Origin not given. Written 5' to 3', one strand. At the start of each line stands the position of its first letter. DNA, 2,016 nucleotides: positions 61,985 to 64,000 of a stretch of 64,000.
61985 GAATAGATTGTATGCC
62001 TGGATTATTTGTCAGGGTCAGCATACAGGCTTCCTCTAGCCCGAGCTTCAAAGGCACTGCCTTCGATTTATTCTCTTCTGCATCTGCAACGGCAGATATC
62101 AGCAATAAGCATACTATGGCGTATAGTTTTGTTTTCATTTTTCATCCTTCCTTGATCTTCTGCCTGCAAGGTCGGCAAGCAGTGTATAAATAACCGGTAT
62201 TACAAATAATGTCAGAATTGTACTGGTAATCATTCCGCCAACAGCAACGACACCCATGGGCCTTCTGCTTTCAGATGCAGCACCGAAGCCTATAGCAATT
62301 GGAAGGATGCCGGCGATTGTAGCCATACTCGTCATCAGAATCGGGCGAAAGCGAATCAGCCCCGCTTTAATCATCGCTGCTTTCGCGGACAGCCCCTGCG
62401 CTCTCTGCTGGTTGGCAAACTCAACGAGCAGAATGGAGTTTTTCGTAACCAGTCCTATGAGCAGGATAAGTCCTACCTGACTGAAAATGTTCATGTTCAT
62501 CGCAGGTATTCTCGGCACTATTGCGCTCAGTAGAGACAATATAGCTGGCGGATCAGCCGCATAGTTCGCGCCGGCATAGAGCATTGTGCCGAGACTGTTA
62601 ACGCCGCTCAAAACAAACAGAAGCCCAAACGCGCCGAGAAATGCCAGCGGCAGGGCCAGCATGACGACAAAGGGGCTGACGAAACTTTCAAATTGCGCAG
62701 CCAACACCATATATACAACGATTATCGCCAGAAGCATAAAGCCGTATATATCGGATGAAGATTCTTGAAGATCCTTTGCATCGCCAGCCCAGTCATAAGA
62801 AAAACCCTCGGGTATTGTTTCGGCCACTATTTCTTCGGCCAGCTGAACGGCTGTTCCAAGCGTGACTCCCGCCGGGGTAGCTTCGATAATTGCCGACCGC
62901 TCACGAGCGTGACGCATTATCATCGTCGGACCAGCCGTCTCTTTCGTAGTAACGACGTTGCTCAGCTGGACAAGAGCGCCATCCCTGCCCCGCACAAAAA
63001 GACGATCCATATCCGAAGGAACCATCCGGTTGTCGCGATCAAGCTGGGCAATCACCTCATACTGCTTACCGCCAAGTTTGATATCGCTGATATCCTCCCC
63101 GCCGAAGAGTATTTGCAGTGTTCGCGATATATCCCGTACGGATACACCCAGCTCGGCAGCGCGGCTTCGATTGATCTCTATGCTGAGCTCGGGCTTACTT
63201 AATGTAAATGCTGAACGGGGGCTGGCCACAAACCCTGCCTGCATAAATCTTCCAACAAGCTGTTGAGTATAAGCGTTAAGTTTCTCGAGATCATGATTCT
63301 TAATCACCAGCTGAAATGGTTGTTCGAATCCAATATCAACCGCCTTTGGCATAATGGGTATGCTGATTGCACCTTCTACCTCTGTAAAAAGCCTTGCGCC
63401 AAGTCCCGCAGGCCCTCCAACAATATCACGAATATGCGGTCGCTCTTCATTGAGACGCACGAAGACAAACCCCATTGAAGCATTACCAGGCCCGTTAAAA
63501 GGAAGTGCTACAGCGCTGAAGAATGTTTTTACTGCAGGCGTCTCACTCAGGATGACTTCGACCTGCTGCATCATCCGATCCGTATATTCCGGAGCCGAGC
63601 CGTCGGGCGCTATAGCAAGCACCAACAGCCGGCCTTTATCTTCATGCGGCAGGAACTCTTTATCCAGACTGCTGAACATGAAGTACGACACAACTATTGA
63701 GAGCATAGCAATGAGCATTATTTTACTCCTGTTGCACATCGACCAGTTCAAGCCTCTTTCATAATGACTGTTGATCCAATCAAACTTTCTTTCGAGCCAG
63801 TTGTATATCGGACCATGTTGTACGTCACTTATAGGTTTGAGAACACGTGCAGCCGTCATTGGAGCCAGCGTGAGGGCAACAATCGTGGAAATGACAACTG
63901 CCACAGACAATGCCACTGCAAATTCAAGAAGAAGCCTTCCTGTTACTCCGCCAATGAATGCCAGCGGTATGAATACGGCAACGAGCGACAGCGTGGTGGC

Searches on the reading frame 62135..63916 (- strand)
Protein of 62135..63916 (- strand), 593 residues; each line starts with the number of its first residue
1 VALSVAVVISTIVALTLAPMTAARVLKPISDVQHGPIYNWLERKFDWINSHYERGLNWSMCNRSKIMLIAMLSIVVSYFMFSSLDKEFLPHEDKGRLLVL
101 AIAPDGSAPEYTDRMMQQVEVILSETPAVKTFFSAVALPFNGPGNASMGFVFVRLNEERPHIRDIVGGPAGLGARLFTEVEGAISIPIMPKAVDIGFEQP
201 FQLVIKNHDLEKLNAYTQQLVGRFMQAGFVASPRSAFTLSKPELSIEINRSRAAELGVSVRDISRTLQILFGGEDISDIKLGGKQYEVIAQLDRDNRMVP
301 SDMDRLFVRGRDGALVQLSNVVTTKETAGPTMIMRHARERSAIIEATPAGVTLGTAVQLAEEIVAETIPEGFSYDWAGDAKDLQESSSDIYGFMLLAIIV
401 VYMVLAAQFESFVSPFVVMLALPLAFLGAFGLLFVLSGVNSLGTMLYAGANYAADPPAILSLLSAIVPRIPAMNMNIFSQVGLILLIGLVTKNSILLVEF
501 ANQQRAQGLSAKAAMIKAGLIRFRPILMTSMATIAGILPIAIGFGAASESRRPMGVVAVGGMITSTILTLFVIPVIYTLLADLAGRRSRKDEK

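Call 24: search_protein_families(library=ncbifam, proteins=[window:62135-63916:-], max_evalue=0.00001)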
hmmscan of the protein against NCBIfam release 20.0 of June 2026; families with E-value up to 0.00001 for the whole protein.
window:62135-63916:- (593 aa): 11 families
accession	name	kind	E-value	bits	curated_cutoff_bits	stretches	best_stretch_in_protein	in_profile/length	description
NF033617.1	RND_permease_2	subfamily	1.4e-128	430.4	1250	2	2-436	464-897/1009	multidrug efflux RND transporter permease subunit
NF000282.2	RND_permease_1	subfamily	1.5e-113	380.7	1250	1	2-580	472-1027/1029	multidrug efflux RND transporter permease subunit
TIGR00915.1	2A0602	subfamily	8e-113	378.2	940.35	1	3-592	474-1040/1050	efflux RND transporter permease subunit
NF007133.0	PRK09579.1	equivalog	6.8e-93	311.9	1763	2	2-442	465-896/1017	multidrug efflux RND transporter permease subunit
NF007131.0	PRK09577.1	equivalog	1.4e-79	268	1768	2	1-430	471-907/1045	multidrug efflux RND transporter permease subunit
NF007842.1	PRK10555.1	equivalog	3.5e-76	256.9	1854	2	4-430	475-911/1036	multidrug efflux RND transporter permease AcrD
NF011706.2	PRK15127.1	equivalog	2.5e-72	244.2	2150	2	4-430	475-913/1049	multidrug efflux RND transporter permease subunit AcrB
NF007905.0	PRK10614.1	equivalog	7e-68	229.2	1774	2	2-436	466-898/1025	multidrug efflux RND transporter permease subunit MdtC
NF007798.0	PRK10503.1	equivalog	3.6e-67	226.8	1584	2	2-435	475-911/1040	MdtB/MuxB family multidrug efflux RND transporter permease subunit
NF000037.1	RND_perm_OqxB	exception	7.9e-58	196.1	2200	2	3-440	476-929/1050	multidrug efflux RND transporter permease subunit OqxB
TIGR00914.1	2A0601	subfamily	4.9e-53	180.2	701.45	2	5-434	486-924/1051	CusA/CzcA family heavy metal efflux RND transporter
